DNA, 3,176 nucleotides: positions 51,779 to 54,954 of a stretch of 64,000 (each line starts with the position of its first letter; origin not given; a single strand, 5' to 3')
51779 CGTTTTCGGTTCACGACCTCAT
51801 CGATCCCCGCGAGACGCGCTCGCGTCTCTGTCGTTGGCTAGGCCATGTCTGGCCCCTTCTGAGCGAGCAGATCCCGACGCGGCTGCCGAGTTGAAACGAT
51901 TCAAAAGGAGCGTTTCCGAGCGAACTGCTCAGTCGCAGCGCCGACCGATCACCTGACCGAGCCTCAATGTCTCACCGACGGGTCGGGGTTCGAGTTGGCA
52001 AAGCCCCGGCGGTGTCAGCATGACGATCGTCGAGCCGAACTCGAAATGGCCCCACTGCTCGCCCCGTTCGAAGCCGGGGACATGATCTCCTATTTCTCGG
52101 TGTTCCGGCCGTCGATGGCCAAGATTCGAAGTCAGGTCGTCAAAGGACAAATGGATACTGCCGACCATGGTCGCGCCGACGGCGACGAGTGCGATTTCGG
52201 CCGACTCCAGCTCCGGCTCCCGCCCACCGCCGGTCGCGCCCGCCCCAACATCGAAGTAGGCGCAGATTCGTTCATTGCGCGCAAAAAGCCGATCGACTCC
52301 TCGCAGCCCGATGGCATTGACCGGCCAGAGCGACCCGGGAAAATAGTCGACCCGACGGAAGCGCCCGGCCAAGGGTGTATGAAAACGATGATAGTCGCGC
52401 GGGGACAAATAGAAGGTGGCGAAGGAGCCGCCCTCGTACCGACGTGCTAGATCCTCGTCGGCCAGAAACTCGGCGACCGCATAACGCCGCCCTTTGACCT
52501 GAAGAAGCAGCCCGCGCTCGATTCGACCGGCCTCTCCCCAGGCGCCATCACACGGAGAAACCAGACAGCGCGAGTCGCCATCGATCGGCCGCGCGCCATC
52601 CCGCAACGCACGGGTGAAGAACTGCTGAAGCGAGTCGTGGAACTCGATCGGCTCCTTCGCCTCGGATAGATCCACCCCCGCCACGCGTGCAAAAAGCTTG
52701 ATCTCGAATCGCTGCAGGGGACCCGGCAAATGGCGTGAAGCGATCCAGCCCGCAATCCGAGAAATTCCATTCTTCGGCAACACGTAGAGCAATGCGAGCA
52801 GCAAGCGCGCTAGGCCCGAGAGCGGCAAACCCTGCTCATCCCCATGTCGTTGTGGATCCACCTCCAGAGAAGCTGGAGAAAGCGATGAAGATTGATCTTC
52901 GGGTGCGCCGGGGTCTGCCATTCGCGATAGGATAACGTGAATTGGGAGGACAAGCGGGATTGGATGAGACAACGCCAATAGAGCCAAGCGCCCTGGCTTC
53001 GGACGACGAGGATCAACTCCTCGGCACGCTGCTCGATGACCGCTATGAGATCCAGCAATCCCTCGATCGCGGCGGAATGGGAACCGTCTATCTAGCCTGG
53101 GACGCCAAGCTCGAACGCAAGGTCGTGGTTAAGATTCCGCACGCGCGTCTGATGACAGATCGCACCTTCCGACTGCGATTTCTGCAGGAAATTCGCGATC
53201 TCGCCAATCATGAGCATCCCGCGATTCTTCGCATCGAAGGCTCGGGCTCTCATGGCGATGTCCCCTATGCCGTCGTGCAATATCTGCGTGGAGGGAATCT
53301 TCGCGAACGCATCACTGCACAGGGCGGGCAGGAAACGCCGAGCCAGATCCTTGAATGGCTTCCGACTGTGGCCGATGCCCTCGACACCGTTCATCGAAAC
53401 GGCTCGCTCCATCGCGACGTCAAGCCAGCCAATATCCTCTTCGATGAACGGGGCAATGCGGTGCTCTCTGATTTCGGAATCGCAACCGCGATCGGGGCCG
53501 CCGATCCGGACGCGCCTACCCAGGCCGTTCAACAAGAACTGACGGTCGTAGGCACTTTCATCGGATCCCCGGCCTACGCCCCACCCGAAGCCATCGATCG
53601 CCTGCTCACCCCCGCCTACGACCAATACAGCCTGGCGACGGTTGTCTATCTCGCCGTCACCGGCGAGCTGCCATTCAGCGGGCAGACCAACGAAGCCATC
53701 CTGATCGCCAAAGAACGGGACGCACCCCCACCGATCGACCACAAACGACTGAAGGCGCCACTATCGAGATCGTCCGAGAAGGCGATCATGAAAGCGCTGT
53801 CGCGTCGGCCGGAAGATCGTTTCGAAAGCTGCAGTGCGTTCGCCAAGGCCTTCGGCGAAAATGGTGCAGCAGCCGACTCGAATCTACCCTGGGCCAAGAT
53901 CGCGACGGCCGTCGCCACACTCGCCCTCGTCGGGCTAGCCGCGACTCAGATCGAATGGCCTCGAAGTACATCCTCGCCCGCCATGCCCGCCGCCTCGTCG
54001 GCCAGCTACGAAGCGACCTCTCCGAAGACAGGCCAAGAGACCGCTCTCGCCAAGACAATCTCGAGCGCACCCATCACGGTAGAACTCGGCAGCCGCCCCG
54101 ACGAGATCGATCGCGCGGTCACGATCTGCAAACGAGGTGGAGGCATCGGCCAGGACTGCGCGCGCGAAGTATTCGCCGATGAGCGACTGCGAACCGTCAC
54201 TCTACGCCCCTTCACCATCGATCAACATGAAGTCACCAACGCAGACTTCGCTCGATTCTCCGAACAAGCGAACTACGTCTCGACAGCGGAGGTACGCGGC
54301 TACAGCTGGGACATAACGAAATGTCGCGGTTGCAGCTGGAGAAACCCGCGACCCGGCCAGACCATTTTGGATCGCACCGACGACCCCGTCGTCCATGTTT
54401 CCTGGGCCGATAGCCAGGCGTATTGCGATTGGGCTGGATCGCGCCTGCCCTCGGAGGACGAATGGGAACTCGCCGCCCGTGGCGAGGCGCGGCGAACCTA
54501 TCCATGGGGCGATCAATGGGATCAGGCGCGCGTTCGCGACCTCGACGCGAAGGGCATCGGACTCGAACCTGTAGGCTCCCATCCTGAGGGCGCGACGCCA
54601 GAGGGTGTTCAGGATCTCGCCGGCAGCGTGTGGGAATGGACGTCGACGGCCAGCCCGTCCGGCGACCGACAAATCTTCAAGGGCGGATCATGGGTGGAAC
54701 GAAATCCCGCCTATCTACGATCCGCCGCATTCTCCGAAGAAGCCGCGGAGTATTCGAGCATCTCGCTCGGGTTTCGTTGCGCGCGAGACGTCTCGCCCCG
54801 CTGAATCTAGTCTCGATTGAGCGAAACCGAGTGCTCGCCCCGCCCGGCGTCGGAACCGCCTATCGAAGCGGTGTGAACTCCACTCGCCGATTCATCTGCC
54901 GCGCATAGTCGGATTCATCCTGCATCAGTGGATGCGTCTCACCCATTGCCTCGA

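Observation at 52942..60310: Five-gene cluster combining a receptor kinase, FHA proteins, a DUF4384-OmpA protein and a SelO-like gene: candidate undescribed envelope signalling system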

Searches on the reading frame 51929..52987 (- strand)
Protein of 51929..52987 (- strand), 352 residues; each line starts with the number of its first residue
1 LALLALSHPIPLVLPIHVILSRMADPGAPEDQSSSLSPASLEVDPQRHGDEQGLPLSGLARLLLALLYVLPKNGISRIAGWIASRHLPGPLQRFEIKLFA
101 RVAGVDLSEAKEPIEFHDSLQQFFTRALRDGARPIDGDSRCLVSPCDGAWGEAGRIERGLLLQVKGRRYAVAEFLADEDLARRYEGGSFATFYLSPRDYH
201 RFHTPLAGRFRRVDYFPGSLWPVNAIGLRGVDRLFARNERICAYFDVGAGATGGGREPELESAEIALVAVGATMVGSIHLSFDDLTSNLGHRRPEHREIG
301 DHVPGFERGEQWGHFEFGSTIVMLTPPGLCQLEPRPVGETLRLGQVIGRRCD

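Call 4: search_protein_families(library=pfam, proteins=[window:51929-52987:-], max_evalue=0.01)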
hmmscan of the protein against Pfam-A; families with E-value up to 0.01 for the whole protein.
window:51929-52987:- (352 aa): 1 family
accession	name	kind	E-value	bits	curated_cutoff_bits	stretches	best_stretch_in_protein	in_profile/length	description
PF02666.20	PS_Dcarbxylase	-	2.1e-52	178.1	22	1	120-348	1-197/198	Phosphatidylserine decarboxylase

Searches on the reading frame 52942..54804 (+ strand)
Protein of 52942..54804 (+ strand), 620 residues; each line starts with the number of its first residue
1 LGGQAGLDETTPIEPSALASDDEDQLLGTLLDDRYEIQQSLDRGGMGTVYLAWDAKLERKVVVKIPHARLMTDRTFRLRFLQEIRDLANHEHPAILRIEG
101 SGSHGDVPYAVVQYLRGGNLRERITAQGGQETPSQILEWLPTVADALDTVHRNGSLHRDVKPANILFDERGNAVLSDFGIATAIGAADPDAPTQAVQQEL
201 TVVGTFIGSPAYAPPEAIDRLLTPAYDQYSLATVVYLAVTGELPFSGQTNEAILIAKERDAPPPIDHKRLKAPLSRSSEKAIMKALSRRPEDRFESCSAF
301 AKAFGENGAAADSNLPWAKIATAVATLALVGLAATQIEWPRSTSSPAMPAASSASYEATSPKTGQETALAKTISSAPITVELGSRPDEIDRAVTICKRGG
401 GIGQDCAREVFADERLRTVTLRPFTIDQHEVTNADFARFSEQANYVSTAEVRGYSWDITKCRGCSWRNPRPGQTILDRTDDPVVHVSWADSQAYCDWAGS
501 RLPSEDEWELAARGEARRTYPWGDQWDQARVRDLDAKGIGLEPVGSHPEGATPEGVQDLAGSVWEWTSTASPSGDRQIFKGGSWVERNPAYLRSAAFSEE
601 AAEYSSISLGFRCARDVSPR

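Call 4: search_protein_families(library=pfam, proteins=[window:52942-54804:+], max_evalue=0.01)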
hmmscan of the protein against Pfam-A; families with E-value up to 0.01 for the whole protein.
window:52942-54804:+ (620 aa): 5 families
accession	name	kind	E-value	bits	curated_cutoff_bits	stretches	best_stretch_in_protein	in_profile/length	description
PF03781.23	FGE-sulfatase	-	7.6e-45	154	23.3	1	413-615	26-255/255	Sulfatase-modifying factor enzyme 1-like domain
PF00069.31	Pkinase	-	8.8e-36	124.1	31.7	1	35-300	1-258/263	Protein kinase domain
PF07714.23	PK_Tyr_Ser-Thr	-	1.8e-22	80.3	23.1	1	36-262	2-222/258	Protein tyrosine and serine/threonine kinase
PF01636.29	APH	-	3.4e-07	30.7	23.2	1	48-152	12-109/239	Phosphotransferase enzyme family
PF03109.22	ABC1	-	0.00048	19.8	22.9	1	111-184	146-217/244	ABC1 atypical kinase-like domain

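Call 6: search_protein_families(library=ncbifam, proteins=[window:52942-54804:+], max_evalue=0.1)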
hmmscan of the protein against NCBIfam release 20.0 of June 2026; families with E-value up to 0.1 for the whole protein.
window:52942-54804:+ (620 aa): 23 families
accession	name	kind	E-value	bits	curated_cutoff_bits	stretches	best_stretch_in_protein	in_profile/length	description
NF033483.0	PknB_PASTA_kin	equivalog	3.8e-61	207.8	450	1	28-316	2-277/563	Stk1 family PASTA domain-containing Ser/Thr kinase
NF052427.1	StpK7MSMEG_1200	equivalog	5.8e-38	130.7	900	1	34-306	8-267/601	serine/threonine protein kinase StpK7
NF047741.1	antiphage_MADS6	equivalog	2e-32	112.5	460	2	108-306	273-459/612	methylation-associated defense system protein kinase MAD6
NF009651.0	PRK13184.1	equivalog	2e-29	102.2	839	1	33-303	2-286/932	serine/threonine-protein kinase PknD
NF038150.1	lanthi_synth_IV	equivalog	6.6e-25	87.6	650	1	20-319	176-470/851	class IV lanthionine synthetase LanL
NF053615.1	SerThrKinAfsKStmc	equivalog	1.5e-24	86.7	1300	1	35-262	15-230/809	protein serine/threonine kinase AfsK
TIGR03903.1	TOMM_kin_cyc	equivalog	1.7e-24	85.8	705.75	1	59-300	4-240/1267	TOMM system kinase/cyclase fusion protein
NF041186.1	SenA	equivalog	1.3e-23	84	420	1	410-569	189-320/382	selenoneine synthase SenA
TIGR03440.2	egtB_TIGR03440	equivalog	1e-21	77.5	360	1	400-570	181-351/413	ergothioneine biosynthesis protein EgtB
NF038151.1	lanthi_synth_III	equivalog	9.4e-11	40.8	575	1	15-188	202-390/833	class III lanthionine synthetase LanKC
TIGR03525.2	GldK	equivalog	9.7e-11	41.6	350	1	481-525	220-282/408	T9SS ring complex lipoprotein PorK/GldK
NF033442.0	BREX_PglW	equivalog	5.4e-10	37.6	990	1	24-303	503-765/1391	BREX system serine/threonine kinase PglW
NF058632.1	SerThrKinPrkT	equivalog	3.1e-08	33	280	1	28-174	16-157/322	serine/threonine protein kinase PrkT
TIGR04344.1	ovoA_Nterm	equivalog_domain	7.3e-08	31.7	400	1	418-570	219-383/444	5-histidylcysteine sulfoxide synthase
NF051459.1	pyoverdine_PvdO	equivalog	8.2e-07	28.4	500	1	416-571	62-219/280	dihydropyoverdine dehydrogenase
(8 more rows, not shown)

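Call 67: search_protein_families(library=padloc, proteins=[window:52942-54804:+], max_evalue=0.001)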
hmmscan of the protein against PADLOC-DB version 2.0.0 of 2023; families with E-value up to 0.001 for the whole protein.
window:52942-54804:+ (620 aa): 34 families (the best 25 are shown)
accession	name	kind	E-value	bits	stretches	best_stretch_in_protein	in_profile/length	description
PDLC04053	PD-T4-6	-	5.2e-61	204.8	1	33-318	9-282/311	-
PDLC04042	PD-T4-6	-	1.9e-60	203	1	30-307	6-272/292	-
PDLC04061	PD-T4-6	-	2.3e-55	187.1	1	26-320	9-284/510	-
PDLC04043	PD-T4-6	-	6.6e-54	181.7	1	32-327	14-297/452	-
PDLC04039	PD-T4-6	-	4e-53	179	1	24-383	6-337/458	-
PDLC04054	PD-T4-6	-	4.1e-53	179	1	28-368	6-317/347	-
PDLC04060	PD-T4-6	-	1.9e-50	170.2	1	27-304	2-266/486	-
PDLC04041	PD-T4-6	-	2.1e-50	170.3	1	34-368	29-354/443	-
PDLC04052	PD-T4-6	-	6.6e-48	162.1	1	30-347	6-314/496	-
PDLC04057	PD-T4-6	-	4e-47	159.2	1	27-303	2-266/443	-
PDLC04138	mad6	-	9.6e-47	158.2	1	30-294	48-301/659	mads_6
PDLC04047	PD-T4-6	-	1.5e-45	153.7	1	31-302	8-267/327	-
PDLC04040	PD-T4-6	-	2.9e-43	146.4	1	41-321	2-276/547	-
PDLC04048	PD-T4-6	-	2.9e-37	126.9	1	27-300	4-265/354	-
PDLC01088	C3a189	-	7.1e-37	125.4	1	41-304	5-258/840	kinase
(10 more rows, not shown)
